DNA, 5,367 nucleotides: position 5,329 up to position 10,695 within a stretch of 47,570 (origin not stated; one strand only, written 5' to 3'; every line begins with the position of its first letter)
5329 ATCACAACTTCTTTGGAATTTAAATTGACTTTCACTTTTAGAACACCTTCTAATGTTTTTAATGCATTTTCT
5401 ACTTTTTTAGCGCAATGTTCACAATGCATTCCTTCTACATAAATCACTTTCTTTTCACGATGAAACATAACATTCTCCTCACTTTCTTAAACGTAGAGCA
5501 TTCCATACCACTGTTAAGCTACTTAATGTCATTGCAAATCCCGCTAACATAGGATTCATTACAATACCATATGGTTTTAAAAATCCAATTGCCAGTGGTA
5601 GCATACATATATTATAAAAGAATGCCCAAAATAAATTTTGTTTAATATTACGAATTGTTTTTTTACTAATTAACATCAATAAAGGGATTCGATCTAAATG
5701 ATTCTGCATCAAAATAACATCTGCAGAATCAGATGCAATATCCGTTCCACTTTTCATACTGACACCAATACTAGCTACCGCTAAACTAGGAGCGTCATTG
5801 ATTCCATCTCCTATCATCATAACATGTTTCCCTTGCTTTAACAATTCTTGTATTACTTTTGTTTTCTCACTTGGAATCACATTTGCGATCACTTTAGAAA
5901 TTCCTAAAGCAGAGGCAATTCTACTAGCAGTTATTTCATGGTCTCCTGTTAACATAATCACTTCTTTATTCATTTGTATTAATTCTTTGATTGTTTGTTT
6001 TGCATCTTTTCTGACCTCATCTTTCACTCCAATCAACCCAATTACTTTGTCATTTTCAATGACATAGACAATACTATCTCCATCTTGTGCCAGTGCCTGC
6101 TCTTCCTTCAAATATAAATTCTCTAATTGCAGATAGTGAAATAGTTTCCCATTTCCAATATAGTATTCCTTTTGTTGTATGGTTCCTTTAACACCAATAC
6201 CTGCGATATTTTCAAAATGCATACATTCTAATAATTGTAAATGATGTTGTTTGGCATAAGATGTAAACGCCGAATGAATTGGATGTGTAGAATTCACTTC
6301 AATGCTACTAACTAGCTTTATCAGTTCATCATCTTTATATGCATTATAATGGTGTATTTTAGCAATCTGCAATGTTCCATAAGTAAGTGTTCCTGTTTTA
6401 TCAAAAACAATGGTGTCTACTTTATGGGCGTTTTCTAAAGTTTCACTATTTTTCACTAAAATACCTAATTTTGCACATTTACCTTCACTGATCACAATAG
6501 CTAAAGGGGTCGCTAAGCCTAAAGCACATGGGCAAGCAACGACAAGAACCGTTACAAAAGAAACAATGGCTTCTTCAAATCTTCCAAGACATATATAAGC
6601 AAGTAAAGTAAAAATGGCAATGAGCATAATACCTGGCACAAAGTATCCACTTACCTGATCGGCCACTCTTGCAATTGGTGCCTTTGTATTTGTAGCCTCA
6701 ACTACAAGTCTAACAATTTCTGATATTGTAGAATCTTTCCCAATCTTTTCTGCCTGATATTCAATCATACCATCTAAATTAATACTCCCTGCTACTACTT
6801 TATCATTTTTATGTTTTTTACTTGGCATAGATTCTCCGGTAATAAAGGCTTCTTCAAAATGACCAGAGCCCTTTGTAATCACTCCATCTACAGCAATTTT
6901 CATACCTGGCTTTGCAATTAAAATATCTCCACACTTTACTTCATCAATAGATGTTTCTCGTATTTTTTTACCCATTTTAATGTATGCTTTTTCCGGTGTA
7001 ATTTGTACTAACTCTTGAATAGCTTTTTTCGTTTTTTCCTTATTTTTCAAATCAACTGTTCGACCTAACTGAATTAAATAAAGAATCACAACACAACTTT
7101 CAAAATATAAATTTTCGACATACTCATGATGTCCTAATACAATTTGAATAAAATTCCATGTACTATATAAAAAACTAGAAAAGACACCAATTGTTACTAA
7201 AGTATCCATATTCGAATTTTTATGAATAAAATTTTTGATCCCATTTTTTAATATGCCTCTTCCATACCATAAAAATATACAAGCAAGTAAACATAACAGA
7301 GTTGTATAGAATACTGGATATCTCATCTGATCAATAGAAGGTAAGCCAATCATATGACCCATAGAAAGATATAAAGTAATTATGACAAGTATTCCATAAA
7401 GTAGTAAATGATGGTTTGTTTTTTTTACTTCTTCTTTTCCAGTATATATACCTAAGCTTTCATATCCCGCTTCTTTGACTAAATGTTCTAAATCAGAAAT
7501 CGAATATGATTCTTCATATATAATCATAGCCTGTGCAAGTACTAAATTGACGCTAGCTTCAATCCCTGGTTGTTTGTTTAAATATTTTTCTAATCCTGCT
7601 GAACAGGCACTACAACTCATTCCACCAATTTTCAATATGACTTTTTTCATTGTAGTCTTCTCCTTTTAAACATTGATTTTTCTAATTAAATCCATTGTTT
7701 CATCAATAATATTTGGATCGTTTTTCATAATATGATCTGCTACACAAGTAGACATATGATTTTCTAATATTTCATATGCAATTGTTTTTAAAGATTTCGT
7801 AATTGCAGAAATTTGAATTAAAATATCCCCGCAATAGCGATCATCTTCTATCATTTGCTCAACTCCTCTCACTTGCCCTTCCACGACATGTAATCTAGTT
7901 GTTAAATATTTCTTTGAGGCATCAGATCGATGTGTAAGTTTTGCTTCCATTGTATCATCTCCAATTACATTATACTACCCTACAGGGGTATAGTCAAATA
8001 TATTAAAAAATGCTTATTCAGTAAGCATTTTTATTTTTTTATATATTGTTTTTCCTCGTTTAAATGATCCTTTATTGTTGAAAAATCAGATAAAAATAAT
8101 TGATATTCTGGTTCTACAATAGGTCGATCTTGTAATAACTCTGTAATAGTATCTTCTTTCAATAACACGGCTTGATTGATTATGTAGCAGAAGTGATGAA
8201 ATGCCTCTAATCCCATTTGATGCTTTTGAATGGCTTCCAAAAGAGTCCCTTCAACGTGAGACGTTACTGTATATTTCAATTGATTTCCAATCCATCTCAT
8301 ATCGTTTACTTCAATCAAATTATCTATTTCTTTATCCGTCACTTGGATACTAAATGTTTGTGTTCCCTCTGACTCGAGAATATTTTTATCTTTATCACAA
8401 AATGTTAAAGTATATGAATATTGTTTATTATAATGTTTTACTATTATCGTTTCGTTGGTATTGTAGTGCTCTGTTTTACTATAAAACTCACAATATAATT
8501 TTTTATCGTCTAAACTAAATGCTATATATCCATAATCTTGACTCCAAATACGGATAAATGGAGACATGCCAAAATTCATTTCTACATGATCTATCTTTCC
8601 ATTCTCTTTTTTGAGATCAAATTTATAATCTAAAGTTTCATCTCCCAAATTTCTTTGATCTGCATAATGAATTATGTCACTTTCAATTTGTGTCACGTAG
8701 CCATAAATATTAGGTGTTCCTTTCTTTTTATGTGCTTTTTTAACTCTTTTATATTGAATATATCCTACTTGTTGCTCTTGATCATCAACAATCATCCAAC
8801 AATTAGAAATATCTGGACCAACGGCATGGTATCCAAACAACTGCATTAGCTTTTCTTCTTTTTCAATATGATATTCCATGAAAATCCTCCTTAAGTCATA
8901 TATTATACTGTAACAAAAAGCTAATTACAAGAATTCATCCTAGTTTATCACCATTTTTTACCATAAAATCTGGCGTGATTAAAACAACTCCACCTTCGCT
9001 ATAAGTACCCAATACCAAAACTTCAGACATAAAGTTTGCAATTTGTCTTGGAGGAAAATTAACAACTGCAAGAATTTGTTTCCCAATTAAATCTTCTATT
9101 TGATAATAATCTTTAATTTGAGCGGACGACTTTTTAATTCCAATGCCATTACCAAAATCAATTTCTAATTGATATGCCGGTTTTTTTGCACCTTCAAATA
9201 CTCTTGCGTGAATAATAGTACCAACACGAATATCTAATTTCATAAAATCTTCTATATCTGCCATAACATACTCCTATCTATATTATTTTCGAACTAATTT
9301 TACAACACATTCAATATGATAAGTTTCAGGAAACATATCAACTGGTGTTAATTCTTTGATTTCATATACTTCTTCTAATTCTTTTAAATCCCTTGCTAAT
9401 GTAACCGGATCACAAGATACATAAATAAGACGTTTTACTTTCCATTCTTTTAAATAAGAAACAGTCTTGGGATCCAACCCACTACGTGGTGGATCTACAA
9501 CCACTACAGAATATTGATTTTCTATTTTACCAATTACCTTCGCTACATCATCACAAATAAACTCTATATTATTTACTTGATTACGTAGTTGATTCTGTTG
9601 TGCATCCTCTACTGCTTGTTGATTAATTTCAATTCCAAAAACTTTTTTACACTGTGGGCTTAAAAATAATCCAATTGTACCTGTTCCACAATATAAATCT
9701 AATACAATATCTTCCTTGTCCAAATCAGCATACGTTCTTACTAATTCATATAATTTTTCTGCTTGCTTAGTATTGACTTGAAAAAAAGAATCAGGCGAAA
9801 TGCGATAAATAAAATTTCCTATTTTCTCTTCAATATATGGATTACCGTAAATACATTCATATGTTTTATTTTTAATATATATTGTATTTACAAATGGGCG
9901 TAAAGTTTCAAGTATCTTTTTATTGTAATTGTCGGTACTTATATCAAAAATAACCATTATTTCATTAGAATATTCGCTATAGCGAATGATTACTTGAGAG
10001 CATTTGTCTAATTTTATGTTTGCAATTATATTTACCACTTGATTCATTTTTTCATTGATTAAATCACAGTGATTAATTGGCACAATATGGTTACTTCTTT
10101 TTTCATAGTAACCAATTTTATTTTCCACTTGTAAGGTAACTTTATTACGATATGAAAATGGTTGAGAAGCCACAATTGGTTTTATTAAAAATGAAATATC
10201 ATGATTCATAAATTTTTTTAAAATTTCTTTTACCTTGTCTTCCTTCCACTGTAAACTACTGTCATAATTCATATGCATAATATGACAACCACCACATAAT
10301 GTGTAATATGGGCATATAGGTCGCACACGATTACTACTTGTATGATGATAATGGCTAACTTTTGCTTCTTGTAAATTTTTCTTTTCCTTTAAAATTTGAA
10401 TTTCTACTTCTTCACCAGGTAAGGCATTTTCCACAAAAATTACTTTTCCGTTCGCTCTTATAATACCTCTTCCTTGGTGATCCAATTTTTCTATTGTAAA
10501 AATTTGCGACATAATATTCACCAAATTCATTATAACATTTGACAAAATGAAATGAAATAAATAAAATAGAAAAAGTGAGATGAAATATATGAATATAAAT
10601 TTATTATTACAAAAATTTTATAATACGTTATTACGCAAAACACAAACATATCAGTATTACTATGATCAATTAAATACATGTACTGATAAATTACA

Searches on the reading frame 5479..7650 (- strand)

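Call 55: search_protein_families(library=pfam, proteins=[window:5479-7650:-], max_evalue=0.001)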
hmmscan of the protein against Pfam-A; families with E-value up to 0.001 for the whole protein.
window:5479-7650:- (723 aa): 4 families
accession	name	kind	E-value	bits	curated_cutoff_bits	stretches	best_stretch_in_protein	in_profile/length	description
PF00122.25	E1-E2_ATPase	-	5.8e-49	166.5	28.1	1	218-394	3-180/181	E1-E2 ATPase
PF00702.32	Hydrolase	-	2.9e-31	109.8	26.4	1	411-626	1-190/191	haloacid dehalogenase-like hydrolase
PF08282.18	Hydrolase_3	-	3.8e-06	27.3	20.9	1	599-651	195-247/255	haloacid dehalogenase-like hydrolase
PF00403.32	HMA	-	2.9e-05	24.8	24.8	1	6-64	2-62/62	Heavy-metal-associated domain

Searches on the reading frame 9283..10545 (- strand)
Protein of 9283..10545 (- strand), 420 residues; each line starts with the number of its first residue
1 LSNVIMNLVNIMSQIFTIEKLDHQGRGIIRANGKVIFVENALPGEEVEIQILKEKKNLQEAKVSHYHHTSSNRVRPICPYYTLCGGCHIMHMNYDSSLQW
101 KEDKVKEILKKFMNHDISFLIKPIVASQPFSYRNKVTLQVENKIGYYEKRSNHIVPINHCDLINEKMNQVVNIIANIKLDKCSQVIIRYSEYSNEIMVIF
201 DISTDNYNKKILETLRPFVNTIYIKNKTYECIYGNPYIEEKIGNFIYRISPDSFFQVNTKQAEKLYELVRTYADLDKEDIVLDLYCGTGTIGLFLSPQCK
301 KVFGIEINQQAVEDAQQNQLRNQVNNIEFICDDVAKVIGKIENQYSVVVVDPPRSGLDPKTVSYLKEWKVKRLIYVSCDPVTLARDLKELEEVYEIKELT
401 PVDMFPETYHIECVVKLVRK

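Call 55: search_protein_families(library=pfam, proteins=[window:9283-10545:-], max_evalue=0.001)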
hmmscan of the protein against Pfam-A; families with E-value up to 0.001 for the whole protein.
window:9283-10545:- (420 aa): 15 families
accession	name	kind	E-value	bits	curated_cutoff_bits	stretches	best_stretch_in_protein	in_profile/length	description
PF05958.17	tRNA_U5-meth_tr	-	1.3e-33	116.9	23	1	94-419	2-356/357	tRNA (Uracil-5-)-methyltransferase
PF13847.12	Methyltransf_31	-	6.8e-10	39.2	27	1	276-351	2-81/145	Methyltransferase domain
PF05175.20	MTS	-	9.9e-10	38.8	23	1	277-353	31-107/170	Methyltransferase small domain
PF01938.26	TRAM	-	3.3e-09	36.9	21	1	17-61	11-58/61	TRAM domain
PF13649.12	Methyltransf_25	-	5.7e-09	37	27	1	281-350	1-70/97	Methyltransferase domain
PF03602.21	Cons_hypoth95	-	5.3e-08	33.2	24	1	268-378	35-152/182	Conserved hypothetical protein 95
PF01555.25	N6_N4_Mtase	-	1.8e-06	28.5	26.7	1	242-316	159-220/221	DNA methylase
PF02475.24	TRM5-TYW2_MTfase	-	7.8e-06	26.4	28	1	269-352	28-112/164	TRM5/TYW2 methyltransferase domain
PF09445.16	Methyltransf_15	-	9.3e-06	25.8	22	1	280-358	3-85/165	RNA cap guanine-N2 methyltransferase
PF01170.24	UPF0020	-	0.00011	22.4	22.3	0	301-353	78-130/197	RMKL-like, methyltransferase domain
PF06325.19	PrmA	-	0.00014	22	22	1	276-349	160-231/296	Ribosomal protein L11 methyltransferase (PrmA)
PF08242.18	Methyltransf_12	-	0.00018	22.6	30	1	282-349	1-70/98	Methyltransferase domain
PF08241.18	Methyltransf_11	-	0.00021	22.3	21.2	1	282-348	1-64/95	Methyltransferase domain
PF02390.23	Methyltransf_4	-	0.00034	20.6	24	1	279-339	3-65/173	Putative methyltransferase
PF13679.12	Methyltransf_32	-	0.00038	20.9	27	1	260-344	4-99/143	Methyltransferase domain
